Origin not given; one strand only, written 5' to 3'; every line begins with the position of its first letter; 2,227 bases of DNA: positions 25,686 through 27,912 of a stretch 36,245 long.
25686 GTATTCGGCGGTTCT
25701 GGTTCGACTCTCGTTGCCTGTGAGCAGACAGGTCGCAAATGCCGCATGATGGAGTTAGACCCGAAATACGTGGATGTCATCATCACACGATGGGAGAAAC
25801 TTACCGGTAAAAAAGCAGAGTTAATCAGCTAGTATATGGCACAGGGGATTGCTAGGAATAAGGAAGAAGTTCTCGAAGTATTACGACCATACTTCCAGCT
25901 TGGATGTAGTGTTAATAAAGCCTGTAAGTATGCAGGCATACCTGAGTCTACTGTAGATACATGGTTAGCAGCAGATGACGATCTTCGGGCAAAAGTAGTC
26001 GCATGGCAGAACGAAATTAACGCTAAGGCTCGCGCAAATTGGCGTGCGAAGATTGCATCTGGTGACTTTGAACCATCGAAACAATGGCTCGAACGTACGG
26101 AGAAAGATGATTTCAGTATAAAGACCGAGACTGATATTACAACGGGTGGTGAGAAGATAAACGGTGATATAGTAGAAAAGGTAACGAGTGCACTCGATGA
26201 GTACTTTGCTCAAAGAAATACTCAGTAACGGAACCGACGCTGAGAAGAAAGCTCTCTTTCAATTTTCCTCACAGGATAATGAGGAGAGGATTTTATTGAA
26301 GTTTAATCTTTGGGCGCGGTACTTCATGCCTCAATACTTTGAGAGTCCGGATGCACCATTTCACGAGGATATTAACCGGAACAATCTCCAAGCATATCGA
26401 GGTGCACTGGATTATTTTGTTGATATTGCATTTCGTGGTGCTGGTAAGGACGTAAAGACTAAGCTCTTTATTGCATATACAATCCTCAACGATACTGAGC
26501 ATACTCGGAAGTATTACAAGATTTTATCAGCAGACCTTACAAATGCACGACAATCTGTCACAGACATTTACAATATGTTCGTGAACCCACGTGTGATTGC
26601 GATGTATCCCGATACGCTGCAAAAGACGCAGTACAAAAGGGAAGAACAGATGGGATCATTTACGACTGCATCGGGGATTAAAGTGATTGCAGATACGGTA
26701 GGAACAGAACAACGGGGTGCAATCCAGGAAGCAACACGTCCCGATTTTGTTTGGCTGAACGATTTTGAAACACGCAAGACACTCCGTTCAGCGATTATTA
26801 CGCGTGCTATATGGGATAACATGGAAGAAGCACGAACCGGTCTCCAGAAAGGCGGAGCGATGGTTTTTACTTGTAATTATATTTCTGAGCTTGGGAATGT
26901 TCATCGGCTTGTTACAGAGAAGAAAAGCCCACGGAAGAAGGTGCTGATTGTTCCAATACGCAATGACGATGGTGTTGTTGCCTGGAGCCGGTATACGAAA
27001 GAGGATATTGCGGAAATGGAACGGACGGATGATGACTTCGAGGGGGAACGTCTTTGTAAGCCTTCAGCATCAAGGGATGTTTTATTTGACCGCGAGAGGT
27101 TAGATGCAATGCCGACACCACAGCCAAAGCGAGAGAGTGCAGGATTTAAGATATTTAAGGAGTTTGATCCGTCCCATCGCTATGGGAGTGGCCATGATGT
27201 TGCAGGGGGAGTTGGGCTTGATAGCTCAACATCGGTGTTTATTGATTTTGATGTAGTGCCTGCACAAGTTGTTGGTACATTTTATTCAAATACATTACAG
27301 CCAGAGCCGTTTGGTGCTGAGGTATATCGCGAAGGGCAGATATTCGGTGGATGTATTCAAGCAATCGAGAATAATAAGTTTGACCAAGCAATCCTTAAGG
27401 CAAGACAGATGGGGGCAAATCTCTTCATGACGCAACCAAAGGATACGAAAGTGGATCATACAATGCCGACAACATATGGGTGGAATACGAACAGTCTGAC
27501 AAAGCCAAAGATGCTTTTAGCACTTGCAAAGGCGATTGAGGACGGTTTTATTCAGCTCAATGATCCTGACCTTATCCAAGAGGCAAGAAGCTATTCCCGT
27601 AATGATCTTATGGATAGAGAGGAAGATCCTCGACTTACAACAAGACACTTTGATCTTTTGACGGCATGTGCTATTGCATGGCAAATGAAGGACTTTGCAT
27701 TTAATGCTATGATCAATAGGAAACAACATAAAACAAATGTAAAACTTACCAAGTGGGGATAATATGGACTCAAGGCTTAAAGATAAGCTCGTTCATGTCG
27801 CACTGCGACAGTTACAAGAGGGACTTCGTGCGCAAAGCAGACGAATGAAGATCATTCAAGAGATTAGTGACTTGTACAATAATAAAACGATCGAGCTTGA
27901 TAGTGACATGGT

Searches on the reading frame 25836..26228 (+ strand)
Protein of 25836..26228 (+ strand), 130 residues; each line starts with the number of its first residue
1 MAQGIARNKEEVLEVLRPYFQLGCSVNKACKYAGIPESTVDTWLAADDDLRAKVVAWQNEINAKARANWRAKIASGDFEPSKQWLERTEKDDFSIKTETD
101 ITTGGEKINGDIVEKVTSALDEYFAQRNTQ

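Call 54: search_protein_families(library=phrogs, proteins=[window:25836-26228:+], max_evalue=0.001)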
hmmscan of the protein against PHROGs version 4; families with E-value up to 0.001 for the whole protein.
window:25836-26228:+ (130 aa): 2 families
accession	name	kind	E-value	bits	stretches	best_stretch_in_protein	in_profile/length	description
phrog_4102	-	head and packaging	1.1e-10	43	1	10-118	17-138/166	terminase small subunit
phrog_1482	-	head and packaging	9.4e-05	23.1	1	20-53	27-61/147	terminase small subunit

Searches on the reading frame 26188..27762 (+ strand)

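Call 54: search_protein_families(library=phrogs, proteins=[window:26188-27762:+], max_evalue=0.001)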
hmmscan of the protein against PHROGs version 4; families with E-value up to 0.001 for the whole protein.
window:26188-27762:+ (524 aa): 1 family
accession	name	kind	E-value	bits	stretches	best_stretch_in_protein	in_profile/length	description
phrog_2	-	head and packaging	1.4e-06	28.4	1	112-501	311-592/807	terminase large subunit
